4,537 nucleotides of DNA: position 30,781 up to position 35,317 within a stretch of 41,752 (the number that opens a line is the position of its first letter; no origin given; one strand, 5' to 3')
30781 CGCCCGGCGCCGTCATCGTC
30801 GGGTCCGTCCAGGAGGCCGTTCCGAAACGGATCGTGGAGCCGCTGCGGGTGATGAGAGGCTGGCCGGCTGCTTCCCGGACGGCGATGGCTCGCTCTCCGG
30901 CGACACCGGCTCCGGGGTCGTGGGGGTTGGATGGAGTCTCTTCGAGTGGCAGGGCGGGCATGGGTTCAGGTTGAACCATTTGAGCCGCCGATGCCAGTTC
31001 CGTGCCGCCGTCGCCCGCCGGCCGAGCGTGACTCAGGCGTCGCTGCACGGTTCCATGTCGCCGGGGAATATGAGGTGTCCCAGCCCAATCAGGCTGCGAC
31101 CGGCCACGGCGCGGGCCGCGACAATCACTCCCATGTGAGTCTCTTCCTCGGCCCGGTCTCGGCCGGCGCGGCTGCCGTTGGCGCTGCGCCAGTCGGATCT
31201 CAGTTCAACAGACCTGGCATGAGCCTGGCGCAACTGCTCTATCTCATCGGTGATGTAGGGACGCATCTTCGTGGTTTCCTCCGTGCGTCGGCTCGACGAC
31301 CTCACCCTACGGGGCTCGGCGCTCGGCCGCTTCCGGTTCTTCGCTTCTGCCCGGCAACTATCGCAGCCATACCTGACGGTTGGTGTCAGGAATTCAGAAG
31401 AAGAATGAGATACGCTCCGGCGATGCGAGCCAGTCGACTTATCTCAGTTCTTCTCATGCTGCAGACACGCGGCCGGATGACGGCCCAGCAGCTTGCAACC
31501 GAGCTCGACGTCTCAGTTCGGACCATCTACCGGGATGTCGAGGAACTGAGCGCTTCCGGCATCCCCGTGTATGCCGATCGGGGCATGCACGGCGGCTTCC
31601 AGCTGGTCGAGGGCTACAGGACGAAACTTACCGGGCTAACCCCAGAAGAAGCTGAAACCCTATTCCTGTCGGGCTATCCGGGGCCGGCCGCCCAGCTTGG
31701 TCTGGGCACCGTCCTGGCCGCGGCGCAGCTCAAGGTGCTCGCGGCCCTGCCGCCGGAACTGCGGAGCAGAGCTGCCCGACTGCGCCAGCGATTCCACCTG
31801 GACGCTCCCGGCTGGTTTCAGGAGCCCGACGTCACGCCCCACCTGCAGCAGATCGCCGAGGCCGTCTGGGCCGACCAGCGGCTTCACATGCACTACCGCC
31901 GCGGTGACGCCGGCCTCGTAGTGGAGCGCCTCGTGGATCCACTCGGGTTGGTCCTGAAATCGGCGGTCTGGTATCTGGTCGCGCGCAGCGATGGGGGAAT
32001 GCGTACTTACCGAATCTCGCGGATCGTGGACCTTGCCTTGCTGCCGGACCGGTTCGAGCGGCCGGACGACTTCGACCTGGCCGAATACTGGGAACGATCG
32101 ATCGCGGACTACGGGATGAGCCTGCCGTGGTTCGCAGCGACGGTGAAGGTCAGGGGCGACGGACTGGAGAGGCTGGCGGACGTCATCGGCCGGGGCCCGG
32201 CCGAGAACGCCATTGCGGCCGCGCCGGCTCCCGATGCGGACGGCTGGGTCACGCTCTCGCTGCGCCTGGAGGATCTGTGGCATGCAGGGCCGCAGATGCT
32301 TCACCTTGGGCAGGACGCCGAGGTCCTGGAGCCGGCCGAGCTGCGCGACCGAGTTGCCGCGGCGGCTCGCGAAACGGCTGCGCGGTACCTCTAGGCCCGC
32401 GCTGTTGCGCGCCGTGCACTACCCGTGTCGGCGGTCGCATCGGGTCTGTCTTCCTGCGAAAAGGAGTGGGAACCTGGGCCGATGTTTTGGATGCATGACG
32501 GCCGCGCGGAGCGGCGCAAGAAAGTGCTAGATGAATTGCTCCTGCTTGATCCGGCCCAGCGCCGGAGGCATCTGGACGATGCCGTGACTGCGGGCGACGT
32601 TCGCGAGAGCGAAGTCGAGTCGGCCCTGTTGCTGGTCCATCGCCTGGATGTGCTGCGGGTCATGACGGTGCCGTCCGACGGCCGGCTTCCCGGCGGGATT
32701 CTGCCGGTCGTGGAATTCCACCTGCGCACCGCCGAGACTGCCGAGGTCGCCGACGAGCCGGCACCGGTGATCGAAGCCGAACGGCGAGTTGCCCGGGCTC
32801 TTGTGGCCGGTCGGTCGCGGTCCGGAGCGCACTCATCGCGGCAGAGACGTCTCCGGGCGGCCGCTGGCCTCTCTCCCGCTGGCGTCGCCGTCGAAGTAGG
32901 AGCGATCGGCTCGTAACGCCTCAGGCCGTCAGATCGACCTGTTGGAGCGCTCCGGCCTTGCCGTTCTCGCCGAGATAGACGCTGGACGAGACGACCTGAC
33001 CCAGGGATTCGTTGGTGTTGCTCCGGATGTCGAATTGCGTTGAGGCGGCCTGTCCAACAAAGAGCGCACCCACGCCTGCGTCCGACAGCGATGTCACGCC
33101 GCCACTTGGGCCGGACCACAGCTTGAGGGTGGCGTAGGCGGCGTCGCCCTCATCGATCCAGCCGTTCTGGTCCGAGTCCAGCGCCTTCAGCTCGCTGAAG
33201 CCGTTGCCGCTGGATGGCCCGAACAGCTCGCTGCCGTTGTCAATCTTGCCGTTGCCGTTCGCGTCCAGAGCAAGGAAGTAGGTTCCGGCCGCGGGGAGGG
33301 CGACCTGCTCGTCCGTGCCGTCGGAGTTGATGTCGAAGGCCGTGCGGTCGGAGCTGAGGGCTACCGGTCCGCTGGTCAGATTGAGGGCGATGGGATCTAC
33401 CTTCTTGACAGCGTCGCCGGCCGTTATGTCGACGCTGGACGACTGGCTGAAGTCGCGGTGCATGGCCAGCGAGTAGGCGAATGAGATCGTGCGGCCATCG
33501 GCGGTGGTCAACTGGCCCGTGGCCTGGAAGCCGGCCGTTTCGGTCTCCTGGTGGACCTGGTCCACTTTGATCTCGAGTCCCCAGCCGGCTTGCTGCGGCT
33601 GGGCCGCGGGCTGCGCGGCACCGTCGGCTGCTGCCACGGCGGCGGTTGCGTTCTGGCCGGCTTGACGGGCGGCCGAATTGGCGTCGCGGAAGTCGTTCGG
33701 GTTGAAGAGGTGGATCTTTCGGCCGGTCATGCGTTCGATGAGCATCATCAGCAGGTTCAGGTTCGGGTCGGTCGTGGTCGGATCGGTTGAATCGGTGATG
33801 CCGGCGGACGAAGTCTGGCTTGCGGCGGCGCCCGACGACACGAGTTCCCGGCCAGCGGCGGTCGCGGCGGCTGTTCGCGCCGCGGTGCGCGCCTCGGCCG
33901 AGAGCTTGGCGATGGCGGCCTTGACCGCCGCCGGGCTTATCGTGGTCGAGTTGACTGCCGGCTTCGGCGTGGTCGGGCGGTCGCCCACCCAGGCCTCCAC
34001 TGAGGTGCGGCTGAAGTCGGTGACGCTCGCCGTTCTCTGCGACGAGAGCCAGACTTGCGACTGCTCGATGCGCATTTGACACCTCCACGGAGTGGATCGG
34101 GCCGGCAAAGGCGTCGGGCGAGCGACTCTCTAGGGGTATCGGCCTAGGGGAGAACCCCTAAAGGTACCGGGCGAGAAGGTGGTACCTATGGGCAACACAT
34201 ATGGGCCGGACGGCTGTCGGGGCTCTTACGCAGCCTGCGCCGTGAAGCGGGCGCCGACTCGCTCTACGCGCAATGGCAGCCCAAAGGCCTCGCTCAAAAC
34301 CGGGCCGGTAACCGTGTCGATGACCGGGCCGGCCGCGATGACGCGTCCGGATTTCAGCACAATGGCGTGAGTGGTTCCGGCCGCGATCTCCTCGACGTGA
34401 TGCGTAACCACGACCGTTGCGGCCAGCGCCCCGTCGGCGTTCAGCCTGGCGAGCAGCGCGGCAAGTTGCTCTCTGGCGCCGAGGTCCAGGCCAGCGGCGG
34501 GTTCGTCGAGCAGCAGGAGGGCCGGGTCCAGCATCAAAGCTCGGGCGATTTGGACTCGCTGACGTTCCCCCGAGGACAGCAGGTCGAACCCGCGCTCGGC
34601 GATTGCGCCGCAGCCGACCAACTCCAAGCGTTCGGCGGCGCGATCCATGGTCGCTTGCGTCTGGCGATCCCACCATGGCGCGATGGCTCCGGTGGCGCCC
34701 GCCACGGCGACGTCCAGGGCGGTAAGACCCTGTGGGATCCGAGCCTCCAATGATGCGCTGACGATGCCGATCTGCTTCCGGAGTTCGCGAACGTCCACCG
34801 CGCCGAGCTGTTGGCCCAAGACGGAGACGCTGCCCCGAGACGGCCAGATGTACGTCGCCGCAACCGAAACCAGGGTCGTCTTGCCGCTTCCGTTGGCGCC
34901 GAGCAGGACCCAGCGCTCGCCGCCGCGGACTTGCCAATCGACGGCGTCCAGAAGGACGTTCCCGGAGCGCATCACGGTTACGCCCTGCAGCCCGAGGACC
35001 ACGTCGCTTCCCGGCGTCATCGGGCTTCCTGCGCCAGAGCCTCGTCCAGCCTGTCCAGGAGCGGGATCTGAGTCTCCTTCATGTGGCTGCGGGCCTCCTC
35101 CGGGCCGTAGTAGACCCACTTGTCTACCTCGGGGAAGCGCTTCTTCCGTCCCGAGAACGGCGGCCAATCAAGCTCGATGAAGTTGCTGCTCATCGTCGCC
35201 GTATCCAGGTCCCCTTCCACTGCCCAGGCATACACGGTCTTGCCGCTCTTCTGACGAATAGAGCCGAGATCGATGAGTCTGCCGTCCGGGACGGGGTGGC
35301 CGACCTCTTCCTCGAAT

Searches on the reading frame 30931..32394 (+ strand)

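Call 24: search_protein_families(library=pfam, proteins=[window:30931-32394:+], max_evalue=0.00001)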
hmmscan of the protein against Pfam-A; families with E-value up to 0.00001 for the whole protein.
window:30931-32394:+ (487 aa): 3 families
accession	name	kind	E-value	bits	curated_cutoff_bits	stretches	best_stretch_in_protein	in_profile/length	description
PF13280.12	WYL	-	6.7e-19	68.1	21.8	1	303-368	1-68/70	WYL domain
PF08279.18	HTH_11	-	2.1e-15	56.7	25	1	169-222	1-53/55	HTH domain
PF25583.1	WCX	-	2.2e-14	54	23.9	1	403-482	5-75/76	WCX domain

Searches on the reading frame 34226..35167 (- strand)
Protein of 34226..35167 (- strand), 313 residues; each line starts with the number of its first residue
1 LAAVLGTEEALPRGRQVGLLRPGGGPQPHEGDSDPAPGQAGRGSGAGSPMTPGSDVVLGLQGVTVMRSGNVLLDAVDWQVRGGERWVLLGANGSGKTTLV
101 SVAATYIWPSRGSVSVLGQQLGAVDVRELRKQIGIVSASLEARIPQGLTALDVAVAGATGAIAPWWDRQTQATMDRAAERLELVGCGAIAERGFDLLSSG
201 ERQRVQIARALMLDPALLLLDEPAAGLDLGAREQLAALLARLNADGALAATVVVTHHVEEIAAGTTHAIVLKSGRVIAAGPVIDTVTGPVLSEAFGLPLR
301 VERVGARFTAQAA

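Call 24: search_protein_families(library=pfam, proteins=[window:34226-35167:-], max_evalue=0.00001)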
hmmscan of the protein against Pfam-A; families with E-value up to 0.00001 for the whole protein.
window:34226-35167:- (313 aa): 2 families
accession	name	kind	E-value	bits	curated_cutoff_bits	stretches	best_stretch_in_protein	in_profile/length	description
PF00005.33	ABC_tran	-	6.7e-27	95.2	25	1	73-224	1-136/137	ABC transporter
PF13304.12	AAA_21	-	6.5e-08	33.4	27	0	196-260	237-302/304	AAA domain, putative AbiEii toxin, Type IV TA system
